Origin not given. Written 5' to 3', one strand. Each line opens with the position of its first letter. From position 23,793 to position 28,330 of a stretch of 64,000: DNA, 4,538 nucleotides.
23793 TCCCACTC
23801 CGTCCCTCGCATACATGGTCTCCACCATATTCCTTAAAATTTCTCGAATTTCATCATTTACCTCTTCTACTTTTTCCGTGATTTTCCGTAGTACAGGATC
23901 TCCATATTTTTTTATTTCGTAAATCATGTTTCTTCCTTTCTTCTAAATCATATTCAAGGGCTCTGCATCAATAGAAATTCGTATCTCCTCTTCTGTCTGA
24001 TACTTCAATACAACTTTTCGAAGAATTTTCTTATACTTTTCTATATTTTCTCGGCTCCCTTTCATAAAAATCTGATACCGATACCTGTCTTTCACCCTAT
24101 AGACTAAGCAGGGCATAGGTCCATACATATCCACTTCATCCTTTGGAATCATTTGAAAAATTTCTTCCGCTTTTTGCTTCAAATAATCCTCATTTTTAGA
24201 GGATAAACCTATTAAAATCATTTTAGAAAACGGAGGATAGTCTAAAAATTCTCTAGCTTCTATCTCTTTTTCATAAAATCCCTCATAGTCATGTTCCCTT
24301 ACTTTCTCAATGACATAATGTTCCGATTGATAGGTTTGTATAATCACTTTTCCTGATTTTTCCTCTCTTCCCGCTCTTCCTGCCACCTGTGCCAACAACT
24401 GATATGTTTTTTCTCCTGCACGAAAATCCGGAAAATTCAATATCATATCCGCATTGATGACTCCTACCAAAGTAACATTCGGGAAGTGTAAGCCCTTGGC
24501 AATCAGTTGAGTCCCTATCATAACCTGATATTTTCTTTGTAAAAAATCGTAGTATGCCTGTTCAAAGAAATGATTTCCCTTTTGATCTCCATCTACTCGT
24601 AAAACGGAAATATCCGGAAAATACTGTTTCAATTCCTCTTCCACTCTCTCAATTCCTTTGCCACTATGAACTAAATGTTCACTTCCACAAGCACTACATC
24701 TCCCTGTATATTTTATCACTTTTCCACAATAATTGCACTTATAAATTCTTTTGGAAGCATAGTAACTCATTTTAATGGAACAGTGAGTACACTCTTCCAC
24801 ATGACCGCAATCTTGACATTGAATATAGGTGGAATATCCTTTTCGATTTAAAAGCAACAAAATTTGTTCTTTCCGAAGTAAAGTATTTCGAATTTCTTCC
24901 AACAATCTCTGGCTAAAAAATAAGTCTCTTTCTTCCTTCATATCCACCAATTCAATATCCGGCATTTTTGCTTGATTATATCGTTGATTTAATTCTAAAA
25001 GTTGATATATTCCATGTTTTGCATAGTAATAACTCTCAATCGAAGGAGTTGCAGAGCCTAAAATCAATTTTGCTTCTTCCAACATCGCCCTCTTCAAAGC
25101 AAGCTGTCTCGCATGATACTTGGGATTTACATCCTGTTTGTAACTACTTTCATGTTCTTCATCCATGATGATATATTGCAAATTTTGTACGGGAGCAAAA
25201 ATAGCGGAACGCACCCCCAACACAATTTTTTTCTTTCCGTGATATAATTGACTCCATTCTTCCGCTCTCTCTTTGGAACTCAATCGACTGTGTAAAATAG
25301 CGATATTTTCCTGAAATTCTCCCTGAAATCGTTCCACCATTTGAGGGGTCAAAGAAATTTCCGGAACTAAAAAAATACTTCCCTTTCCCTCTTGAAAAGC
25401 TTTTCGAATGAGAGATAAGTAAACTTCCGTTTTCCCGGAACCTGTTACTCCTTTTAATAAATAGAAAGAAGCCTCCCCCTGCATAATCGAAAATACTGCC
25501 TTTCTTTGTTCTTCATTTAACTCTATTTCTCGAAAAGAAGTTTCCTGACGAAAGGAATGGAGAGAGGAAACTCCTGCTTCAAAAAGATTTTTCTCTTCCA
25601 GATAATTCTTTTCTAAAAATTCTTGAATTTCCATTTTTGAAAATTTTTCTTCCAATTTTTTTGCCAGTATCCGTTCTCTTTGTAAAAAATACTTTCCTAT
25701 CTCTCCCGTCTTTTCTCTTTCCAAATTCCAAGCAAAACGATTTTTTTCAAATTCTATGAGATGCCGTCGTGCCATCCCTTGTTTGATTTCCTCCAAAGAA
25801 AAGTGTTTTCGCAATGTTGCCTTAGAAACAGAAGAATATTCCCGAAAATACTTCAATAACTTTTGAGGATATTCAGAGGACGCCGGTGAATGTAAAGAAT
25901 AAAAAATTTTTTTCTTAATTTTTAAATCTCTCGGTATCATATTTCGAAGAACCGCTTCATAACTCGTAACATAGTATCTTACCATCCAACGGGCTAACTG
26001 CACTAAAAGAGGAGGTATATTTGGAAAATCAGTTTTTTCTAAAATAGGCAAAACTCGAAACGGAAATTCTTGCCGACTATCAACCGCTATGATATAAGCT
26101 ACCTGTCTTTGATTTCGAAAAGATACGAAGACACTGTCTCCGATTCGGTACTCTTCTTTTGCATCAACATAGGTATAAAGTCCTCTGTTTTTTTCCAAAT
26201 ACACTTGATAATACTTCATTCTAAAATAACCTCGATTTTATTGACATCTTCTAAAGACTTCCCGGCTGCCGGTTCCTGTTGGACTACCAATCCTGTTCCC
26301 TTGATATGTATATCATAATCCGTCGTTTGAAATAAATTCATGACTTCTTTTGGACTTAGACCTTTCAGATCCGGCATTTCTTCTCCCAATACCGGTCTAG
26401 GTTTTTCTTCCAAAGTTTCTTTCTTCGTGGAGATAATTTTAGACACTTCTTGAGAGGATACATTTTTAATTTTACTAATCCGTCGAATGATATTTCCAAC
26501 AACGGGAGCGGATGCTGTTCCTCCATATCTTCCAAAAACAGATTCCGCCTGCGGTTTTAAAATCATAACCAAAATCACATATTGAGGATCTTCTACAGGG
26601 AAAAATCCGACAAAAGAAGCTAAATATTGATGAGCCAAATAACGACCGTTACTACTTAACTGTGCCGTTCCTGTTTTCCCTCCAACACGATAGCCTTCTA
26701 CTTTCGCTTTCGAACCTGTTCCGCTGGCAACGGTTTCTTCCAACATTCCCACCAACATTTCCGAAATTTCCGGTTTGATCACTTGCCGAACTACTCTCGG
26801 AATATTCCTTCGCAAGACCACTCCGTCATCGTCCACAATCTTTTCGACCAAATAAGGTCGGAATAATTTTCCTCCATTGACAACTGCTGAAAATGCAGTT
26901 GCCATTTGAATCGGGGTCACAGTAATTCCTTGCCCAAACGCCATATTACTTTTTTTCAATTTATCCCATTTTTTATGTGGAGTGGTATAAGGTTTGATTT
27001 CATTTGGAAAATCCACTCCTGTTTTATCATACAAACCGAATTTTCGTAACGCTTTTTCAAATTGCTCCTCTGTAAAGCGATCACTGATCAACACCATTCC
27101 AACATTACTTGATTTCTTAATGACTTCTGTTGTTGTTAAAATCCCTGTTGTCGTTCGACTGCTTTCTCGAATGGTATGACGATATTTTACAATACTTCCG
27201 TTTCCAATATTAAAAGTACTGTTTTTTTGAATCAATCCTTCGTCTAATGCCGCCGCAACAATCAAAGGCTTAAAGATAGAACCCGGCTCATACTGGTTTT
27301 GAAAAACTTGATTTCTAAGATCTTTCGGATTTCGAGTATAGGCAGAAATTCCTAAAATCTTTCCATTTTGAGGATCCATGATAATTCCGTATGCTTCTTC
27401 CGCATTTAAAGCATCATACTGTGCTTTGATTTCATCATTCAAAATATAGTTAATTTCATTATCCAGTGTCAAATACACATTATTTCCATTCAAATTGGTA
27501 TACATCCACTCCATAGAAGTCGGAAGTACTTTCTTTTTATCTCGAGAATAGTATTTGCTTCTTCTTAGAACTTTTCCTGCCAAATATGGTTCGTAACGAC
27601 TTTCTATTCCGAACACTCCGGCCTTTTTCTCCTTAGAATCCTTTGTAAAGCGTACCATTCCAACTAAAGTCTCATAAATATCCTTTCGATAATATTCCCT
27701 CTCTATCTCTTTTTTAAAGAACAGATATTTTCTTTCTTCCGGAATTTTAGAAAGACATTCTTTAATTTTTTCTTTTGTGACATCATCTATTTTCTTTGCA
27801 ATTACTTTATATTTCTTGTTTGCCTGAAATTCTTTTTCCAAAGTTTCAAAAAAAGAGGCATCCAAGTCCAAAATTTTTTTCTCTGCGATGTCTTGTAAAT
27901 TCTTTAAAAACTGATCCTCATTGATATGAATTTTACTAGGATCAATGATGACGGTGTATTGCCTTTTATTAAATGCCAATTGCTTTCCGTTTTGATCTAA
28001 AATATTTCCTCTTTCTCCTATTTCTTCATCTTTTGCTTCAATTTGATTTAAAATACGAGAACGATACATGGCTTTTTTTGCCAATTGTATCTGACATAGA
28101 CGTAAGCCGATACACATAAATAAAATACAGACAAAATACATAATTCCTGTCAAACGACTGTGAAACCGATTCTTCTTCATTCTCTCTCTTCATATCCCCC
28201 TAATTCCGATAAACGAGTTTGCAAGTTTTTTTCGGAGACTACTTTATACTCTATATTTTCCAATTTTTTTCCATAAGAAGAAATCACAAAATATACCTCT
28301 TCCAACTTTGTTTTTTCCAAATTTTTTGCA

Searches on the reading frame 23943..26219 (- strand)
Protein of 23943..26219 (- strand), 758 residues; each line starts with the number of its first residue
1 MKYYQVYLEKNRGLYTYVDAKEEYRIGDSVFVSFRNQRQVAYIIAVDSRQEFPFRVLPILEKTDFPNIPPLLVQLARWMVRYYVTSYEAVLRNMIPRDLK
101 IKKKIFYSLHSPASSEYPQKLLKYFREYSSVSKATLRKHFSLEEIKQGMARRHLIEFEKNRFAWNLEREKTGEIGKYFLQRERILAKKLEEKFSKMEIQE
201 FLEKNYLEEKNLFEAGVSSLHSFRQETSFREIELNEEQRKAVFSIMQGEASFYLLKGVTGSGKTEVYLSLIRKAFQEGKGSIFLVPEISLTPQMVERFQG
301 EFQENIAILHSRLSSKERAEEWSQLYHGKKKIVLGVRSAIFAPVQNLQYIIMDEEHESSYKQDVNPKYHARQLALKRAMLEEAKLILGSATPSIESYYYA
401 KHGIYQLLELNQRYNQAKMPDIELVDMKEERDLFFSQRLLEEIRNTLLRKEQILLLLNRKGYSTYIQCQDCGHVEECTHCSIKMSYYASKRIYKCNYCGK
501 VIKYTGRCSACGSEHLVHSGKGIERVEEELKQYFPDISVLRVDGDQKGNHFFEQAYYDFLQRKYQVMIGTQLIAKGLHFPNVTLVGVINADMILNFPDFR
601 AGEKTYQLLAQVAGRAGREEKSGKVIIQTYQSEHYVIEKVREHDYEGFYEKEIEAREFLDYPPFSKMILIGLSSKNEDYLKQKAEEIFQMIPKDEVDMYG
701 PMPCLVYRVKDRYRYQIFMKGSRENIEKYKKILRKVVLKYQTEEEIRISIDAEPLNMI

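Call 67: search_protein_families(library=pfam, proteins=[window:23943-26219:-], max_evalue=0.00001)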
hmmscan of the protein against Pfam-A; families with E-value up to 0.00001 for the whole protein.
window:23943-26219:- (758 aa): 6 families
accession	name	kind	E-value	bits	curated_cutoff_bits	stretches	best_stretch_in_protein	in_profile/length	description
PF00270.35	DEAD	-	2e-20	73.6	26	1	236-395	2-162/167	DEAD/DEAH box helicase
PF18074.6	PriA_C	-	3.6e-19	69.8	26.9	1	663-754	1-95/95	Primosomal protein N C-terminal domain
PF04851.21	ResIII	-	3.1e-17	63.4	22.5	1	232-393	2-163/164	Type III restriction enzyme, res subunit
PF17764.6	PriA_3primeBD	-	2.4e-12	47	22.7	1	13-96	10-96/96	3'DNA-binding domain (3'BD)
PF00271.37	Helicase_C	-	7.8e-11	42.6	23.5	1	524-618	26-108/110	Helicase conserved C-terminal domain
PF18319.7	Zn_ribbon_PriA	-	1.7e-06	28.3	26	1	477-501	1-25/27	PriA DNA helicase Cys-rich region (CRR) domain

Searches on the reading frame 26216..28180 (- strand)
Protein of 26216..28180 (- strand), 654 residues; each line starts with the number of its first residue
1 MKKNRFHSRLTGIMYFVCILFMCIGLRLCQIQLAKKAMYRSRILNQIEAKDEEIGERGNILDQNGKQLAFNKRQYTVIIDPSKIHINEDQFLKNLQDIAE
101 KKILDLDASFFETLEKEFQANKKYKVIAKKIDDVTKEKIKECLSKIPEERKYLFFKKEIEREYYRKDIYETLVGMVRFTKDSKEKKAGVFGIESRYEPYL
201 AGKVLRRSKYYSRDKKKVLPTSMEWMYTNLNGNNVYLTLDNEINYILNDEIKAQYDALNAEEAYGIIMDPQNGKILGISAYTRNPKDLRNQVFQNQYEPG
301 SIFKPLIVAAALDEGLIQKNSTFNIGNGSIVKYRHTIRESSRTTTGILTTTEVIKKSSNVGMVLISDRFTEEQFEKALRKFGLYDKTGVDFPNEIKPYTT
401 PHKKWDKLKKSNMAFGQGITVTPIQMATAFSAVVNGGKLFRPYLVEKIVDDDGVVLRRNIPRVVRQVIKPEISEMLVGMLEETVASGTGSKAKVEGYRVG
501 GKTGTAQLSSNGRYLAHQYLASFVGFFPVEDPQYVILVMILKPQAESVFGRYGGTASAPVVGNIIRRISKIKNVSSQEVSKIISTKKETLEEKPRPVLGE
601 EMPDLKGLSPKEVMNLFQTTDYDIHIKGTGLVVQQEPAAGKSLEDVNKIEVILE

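Call 67: search_protein_families(library=pfam, proteins=[window:26216-28180:-], max_evalue=0.00001)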
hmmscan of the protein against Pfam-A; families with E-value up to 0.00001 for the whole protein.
window:26216-28180:- (654 aa): 3 families
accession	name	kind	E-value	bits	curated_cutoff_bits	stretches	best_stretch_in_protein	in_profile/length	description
PF00905.27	Transpeptidase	-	2.5e-71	240.8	22.1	1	266-565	4-298/299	Penicillin binding protein transpeptidase domain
PF03717.20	PBP_dimer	-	6e-15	56.6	24.4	1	55-203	4-161/180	Penicillin-binding Protein dimerisation domain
PF03793.24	PASTA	-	2.6e-07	30.9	23.2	1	601-653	2-62/64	PASTA domain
